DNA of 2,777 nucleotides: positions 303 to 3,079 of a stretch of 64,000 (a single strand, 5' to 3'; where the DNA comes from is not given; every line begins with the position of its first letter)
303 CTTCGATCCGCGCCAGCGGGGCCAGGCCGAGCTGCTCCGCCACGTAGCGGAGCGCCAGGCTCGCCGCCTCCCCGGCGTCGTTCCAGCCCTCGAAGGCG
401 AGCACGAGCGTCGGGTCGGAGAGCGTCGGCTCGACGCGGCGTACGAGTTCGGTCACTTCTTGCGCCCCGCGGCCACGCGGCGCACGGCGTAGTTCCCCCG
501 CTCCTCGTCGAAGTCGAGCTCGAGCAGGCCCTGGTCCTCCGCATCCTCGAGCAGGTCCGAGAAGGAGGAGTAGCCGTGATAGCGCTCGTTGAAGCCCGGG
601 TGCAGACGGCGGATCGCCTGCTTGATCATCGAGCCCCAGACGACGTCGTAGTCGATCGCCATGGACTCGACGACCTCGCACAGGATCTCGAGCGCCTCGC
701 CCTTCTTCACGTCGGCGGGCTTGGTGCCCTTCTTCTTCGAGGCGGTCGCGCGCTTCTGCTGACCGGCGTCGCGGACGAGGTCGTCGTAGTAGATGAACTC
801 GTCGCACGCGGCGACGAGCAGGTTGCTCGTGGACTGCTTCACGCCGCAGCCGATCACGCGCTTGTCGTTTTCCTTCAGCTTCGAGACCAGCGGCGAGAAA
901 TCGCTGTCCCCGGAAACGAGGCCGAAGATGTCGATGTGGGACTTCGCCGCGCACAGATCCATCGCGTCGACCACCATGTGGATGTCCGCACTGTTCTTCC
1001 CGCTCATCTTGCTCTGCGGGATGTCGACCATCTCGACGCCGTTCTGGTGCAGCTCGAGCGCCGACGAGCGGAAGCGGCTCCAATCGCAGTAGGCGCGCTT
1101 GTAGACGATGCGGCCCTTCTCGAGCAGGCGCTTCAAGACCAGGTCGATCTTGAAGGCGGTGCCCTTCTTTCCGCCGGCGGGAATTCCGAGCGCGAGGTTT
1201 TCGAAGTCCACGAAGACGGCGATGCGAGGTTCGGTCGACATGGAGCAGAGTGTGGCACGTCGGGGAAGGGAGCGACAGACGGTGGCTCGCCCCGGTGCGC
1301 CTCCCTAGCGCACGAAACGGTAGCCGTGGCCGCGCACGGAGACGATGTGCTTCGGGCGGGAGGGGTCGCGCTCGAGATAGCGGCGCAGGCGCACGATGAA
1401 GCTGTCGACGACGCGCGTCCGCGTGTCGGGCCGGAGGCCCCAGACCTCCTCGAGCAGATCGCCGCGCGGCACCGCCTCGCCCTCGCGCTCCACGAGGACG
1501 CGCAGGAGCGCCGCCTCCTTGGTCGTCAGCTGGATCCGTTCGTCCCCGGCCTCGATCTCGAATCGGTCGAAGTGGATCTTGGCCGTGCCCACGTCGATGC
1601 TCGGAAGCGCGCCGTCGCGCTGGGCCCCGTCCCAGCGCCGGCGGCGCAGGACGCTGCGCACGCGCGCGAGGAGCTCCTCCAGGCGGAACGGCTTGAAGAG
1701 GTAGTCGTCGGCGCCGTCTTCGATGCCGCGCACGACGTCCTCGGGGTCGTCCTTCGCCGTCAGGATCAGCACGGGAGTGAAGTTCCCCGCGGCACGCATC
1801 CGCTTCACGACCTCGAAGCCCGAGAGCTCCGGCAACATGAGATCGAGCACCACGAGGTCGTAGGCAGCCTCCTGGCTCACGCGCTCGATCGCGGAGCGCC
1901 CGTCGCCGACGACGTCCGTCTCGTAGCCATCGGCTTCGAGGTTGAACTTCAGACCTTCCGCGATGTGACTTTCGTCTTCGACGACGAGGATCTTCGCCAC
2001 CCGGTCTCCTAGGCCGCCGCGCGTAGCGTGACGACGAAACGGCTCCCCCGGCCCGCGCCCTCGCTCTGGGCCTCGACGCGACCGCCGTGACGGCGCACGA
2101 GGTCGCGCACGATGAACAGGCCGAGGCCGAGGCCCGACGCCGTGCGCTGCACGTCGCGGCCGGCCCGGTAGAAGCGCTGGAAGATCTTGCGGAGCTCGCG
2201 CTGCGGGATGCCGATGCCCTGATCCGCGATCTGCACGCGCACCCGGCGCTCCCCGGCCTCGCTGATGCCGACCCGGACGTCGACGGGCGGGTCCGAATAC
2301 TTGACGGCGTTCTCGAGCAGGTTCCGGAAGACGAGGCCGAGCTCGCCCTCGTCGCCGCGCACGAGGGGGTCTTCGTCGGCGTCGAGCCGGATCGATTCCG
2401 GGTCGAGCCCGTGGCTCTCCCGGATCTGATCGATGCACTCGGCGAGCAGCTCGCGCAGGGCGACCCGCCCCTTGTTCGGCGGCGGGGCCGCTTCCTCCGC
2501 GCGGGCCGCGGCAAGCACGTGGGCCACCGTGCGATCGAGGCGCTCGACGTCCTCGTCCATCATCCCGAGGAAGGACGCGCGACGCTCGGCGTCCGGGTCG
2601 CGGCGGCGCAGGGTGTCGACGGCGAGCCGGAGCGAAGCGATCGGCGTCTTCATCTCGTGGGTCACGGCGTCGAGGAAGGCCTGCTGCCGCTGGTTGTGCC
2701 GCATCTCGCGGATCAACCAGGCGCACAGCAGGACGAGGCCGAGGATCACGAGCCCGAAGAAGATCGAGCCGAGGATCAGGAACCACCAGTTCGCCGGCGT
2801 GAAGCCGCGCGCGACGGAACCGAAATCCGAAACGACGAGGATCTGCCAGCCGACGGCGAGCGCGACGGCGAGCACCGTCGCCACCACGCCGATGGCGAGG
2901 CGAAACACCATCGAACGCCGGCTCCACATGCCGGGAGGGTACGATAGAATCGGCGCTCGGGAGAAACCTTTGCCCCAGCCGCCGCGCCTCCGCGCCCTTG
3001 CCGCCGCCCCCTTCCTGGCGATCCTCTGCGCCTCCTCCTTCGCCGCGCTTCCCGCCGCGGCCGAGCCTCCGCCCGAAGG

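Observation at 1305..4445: One DUF1329 partner for three barrels, head-to-head with a sensor-less two-component system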

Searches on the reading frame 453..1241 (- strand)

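Call 9: search_protein_families(library=pfam, proteins=[window:453-1241:-], max_evalue=0.01)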
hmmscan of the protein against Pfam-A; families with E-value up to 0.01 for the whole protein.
window:453-1241:- (262 aa): 2 families
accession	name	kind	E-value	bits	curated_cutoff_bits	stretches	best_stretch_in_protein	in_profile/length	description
PF01936.24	NYN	-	4.7e-35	121.7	24.2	1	6-152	1-144/145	NYN domain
PF12872.13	OST-HTH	-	2e-05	24.8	23.8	1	199-233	19-54/71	OST-HTH/LOTUS domain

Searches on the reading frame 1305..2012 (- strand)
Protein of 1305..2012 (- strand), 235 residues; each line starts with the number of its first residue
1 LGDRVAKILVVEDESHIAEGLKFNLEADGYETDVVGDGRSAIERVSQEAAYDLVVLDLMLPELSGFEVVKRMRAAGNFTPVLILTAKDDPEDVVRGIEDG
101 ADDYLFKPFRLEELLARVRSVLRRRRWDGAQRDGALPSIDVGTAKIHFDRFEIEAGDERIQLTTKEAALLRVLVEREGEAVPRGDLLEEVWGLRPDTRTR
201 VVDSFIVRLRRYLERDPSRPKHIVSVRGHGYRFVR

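Call 9: search_protein_families(library=pfam, proteins=[window:1305-2012:-], max_evalue=0.01)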
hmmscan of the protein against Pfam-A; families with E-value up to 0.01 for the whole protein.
window:1305-2012:- (235 aa): 2 families
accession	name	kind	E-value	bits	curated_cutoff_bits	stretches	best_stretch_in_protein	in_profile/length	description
PF00072.30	Response_reg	-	3.1e-29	101.8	30.2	1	8-119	1-111/111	Response regulator receiver domain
PF00486.34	Trans_reg_C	-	7e-23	80.9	26.2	1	158-233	2-77/77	Transcriptional regulatory protein, C terminal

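Call 46: search_protein_families(library=ncbifam, proteins=[window:1305-2012:-], max_evalue=0.001)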
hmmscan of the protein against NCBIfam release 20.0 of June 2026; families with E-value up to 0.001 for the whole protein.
window:1305-2012:- (235 aa): 103 families (the best 25 are shown)
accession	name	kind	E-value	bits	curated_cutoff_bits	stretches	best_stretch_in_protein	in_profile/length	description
NF040689.1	MtrAB_MtrA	equivalog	4.9e-58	196.1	300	1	8-232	1-217/219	MtrAB system response regulator MtrA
NF045944.1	ResRegRpaBCyano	equivalog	5.4e-56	189.5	330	1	9-233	1-227/229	response regulator transcription factor RpaB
TIGR01387.1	cztR_silR_copR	subfamily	2.4e-55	187.6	279.2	1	8-232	1-217/218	heavy metal response regulator transcription factor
NF040534.1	resp_reg_YycF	equivalog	8.5e-53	179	340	1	7-231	2-225/231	response regulator YycF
TIGR02154.1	PhoB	equivalog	1.3e-51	175.1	296.2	1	6-233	3-225/226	phosphate regulon transcriptional regulator PhoB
NF041734.1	resp_reg_RppA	equivalog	7.2e-51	172.7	250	1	7-233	2-227/229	two-component system response regulator RppA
NF053854.1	RespRegPhoBBctds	equivalog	9.5e-51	172.3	270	1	8-233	1-224/225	two-component system response regulator PhoB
NF041733.1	resp_reg_CseB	equivalog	1.7e-50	171.5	350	1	7-234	2-227/228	two-component system response regulator CseB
NF007005.1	PRK09468.1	equivalog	6e-50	169.9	331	1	5-234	3-232/237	osmolarity response regulator transcription factor OmpR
NF008296.0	PRK11083.1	equivalog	1.2e-47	162.2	273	1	6-232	4-224/228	two-component system response regulator CreB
NF008567.0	PRK11517.1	equivalog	3.4e-47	160.7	353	1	7-234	2-219/223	response regulator transcription factor HprR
NF045991.1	RespRegCtrARhodob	equivalog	6.3e-45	153.6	350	1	7-231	2-219/224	response regulator transcription factor CtrA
NF012023.0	PRK15479.1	equivalog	4.2e-44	150.7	337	1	7-233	2-217/224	transcriptional regulator TctD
NF007928.2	PRK10643.1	equivalog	5.4e-44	150.4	330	1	7-232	2-215/216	two-component system response regulator PmrA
NF051850.1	RespRegRprY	equivalog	2.3e-43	148.3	370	1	6-234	5-227/234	response regulator transcription factor RprY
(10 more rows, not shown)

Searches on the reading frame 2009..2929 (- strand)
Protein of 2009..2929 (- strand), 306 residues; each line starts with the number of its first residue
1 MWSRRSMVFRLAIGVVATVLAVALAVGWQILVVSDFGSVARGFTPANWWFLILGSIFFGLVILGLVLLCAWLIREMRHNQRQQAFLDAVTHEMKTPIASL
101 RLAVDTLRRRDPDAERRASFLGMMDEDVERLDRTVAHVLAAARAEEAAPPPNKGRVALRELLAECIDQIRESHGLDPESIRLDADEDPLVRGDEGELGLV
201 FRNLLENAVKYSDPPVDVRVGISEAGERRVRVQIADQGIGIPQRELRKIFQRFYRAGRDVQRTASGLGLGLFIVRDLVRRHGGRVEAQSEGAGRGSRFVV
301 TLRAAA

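Call 9: search_protein_families(library=pfam, proteins=[window:2009-2929:-], max_evalue=0.01)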
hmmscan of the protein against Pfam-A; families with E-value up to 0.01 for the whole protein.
window:2009-2929:- (306 aa): 4 families
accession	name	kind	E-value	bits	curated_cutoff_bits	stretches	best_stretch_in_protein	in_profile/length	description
PF02518.31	HATPase_c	-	2.4e-27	96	26.4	1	192-304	1-109/111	Histidine kinase-, DNA gyrase B-, and HSP90-like ATPase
PF00512.31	HisKA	-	1.8e-10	41.1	26.9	1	82-146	2-65/66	His Kinase A (phospho-acceptor) domain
PF13581.12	HATPase_c_2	-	0.00052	20.5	27.4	1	173-281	22-112/127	Histidine kinase-like ATPase domain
PF14316.11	DUF4381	-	0.0054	17.5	27.2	1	45-109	11-78/145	Domain of unknown function (DUF4381)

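Call 46: search_protein_families(library=ncbifam, proteins=[window:2009-2929:-], max_evalue=0.001)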
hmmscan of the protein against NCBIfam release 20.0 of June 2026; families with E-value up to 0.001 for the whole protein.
window:2009-2929:- (306 aa): 80 families (the best 25 are shown)
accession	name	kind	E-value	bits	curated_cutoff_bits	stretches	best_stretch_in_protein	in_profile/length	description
NF046044.1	PnpS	equivalog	1.6e-48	165.7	400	1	74-302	162-389/390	two-component system histidine kinase PnpS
TIGR02966.1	phoR_proteo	equivalog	4.5e-48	164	334.2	1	78-301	110-332/333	phosphate regulon sensor histidine kinase PhoR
NF033092.0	HK_WalK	equivalog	9e-38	130.2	725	1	68-302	358-592/594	cell wall metabolism sensor histidine kinase WalK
TIGR01386.1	cztS_silS_copS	subfamily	9.1e-36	123.8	292.55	1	80-301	239-455/457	heavy metal sensor histidine kinase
NF058527.1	HistKinChvGCaul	equivalog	9.9e-36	123.5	740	1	84-304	308-533/535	two-component sensor histidine kinase ChvG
NF008312.0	PRK11100.1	equivalog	1.3e-35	123.2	356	1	83-291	257-462/477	two-component system sensor histidine kinase CreC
NF041735.1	hist_kin_RppB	equivalog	3.9e-35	121.5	400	1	64-302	192-437/438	two-component system sensor histidine kinase RppB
NF006800.0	PRK09303.1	equivalog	5.6e-33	114.4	342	1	81-302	150-375/383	histidine kinase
NF041880.1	EPS_EpsF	equivalog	8e-32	110.4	900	1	80-302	272-491/492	response regulator EpsF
NF040691.1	MtrAB_MtrB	equivalog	3e-31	109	450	1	80-303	269-491/507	MtrAB system histidine kinase MtrB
NF007007.0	PRK09470.1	equivalog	3.1e-29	102.2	486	1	80-292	243-448/463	envelope stress sensor histidine kinase CpxA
NF047874.1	MASE3_PAS_HK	subfamily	4.5e-29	101.7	560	1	74-303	390-624/655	MASE3 domain-containing sensor histidine kinase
NF041832.1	near_NosP_CTERM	subfamily_domain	1.8e-28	99.7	400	1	79-303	4-224/370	NahK/ErcS family hybrid sensor histidine kinase/response regulator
NF012163.2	BaeS_SmeS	equivalog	9.3e-28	97.3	500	1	77-302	235-456/457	sensor histidine kinase efflux regulator BaeS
NF033091.0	HK_VanS_ACDEFG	equivalog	9.2e-27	93.9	400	1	79-291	71-283/293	vancomycin resistance histidine kinase VanS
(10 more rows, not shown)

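Call 64: find_homologous_proteins(query=window:2009-2929:-, max_evalue=1e-10)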
Query window:2009-2929:- (306 aa): 2336 proteins with E <= 1e-10 among 8000 candidates; the best 120 are listed.
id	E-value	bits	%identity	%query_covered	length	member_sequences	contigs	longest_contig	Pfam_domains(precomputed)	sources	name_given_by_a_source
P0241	5.7e-190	648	100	98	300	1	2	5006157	PF02518.32,PF00512.32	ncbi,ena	-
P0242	5.3e-164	563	88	98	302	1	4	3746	PF02518.32,PF00512.32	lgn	-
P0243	2.3e-159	547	86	98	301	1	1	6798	PF02518.32,PF00512.32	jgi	jgi:signal transduction histidine kinase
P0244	1.1e-155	535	84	98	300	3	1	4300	PF02518.32,PF00512.32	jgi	-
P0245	1.5e-155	535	84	98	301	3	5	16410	PF02518.32,PF00512.32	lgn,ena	-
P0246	2.6e-155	534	82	98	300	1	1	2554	PF02518.32,PF00512.32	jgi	-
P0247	7.5e-155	533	83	98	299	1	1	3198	PF02518.32,PF00512.32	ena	-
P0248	4.0e-154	530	82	98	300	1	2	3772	PF02518.32,PF00512.32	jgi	jgi:signal transduction histidine kinase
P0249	5.2e-154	530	81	98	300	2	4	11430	PF02518.32,PF00512.32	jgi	jgi:signal transduction histidine kinase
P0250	6.7e-154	530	83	98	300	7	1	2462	PF02518.32,PF00512.32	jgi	-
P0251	1.7e-151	522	81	98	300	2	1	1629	PF02518.32,PF00512.32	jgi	-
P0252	9.6e-151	519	79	100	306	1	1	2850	PF02518.32,PF00512.32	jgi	jgi:signal transduction histidine kinase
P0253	1.5e-148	512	82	98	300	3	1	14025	PF02518.32,PF00512.32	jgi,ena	-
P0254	3.9e-148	511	80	98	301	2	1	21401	PF02518.32,PF00512.32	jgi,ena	-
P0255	1.4e-146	505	79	99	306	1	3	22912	PF02518.32,PF00512.32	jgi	-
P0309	4.9e-117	409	65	98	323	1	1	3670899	PF02518.32,PF00512.32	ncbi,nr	ncbi:MAG: HAMP domain-containing histidine kinase [Deltaproteobacteria bacterium]|nr:MAG: HAMP domai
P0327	4.8e-116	405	67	99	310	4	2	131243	PF02518.32,PF00512.32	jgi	jgi:signal transduction histidine kinase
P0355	4.2e-115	402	64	99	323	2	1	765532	PF02518.32,PF00512.32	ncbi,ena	-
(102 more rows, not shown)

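Call 65: find_encoding_contigs(protein=P0309, flank=8000, max_places=1)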
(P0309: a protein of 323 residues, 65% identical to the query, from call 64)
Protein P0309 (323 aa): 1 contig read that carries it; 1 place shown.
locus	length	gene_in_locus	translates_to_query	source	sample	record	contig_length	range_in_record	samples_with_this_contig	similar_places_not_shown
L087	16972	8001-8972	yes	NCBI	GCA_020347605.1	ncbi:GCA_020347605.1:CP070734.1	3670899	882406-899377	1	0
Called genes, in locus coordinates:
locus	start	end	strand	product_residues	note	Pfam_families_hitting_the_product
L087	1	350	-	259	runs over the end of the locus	PF04205:FMN_bind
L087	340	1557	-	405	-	PF03116:NQR2_RnfD_RnfE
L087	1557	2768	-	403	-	PF05896:NQRA_N, PF24836:NQRA_2nd, PF11973:NQRA_SLBB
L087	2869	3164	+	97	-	-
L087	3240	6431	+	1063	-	PF06980:DUF1302 (weak)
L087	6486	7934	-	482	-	PF07044:DUF1329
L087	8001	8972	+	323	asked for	PF00512:HisKA, PF02518:HATPase_c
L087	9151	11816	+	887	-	PF00384:Molybdopterin, PF01568:Molydop_binding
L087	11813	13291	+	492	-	PF00890:FAD_binding_2, PF01266:DAO, PF01593:Amino_oxidase, PF01946:Thi4 (weak), PF03486:HI0933_like (weak), PF07992:Pyr_redox_2 (weak), PF12831:FAD_oxidored (weak), PF13450:NAD_binding_8, +1 more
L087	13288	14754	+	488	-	PF00890:FAD_binding_2 (weak), PF01266:DAO, PF01494:FAD_binding_3 (weak), PF01593:Amino_oxidase, PF03486:HI0933_like (weak), PF07992:Pyr_redox_2 (weak), PF12831:FAD_oxidored, PF13450:NAD_binding_8, +3 more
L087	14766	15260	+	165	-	PF00171:Aldedh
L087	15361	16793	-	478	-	PF01039:Carboxyl_trans, PF03255:ACCA (faint)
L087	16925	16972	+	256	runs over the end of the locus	PF00378:ECH_1, PF16113:ECH_2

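Call 66: find_encoding_contigs(protein=P0355, flank=8000, max_places=1)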
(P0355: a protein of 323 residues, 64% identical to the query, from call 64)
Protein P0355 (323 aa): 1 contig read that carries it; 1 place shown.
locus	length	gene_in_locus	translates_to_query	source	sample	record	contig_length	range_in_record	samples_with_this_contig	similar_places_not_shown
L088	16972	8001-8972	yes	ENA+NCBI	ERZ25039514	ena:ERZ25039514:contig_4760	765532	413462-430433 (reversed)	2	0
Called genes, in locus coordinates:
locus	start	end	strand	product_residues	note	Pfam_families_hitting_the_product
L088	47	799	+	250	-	PF00106:adh_short, PF08659:KR, PF13561:adh_short_C2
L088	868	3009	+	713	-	PF00724:Oxidored_FMN, PF00890:FAD_binding_2, PF01266:DAO (weak), PF03486:HI0933_like (weak), PF07992:Pyr_redox_2, PF12831:FAD_oxidored, PF13450:NAD_binding_8 (weak), PF00070:Pyr_redox, +4 more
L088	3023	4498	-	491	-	PF07044:DUF1329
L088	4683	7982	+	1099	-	PF06980:DUF1302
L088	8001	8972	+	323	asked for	PF00512:HisKA, PF02518:HATPase_c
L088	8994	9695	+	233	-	PF00072:Response_reg, PF00486:Trans_reg_C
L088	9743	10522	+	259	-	PF09754:PAC2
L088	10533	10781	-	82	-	PF03966:Trm112p (weak)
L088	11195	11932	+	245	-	PF02085:Cytochrom_CIII (faint), PF14522:Cytochrome_C7 (weak)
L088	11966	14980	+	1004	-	PF04879:Molybdop_Fe4S4, PF00384:Molybdopterin, PF01568:Molydop_binding, PF12838:Fer4_7, PF13183:Fer4_8 (weak), PF13247:Fer4_11 (weak)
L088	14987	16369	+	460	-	PF03916:NrfD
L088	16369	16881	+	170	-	PF11821:ActD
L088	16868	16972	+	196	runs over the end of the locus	PF13442:Cytochrome_CBB3 (weak)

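Call 67: find_encoding_contigs(protein=P0327, flank=8000, max_places=1)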
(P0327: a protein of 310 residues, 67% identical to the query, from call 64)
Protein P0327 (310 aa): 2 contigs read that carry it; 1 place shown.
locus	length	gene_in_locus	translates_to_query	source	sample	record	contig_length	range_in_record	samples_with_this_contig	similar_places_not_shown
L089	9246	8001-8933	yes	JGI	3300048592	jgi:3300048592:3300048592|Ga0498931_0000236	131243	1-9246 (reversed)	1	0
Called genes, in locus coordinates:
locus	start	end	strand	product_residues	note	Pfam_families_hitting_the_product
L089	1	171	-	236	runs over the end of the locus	PF01048:PNP_UDP_1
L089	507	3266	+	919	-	PF01751:Toprim, PF01131:Topoisom_bac, PF13342:Toprim_Crpt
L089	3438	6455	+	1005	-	PF06980:DUF1302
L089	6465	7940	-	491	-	PF07044:DUF1329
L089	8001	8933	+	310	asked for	PF00512:HisKA, PF02518:HATPase_c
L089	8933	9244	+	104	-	?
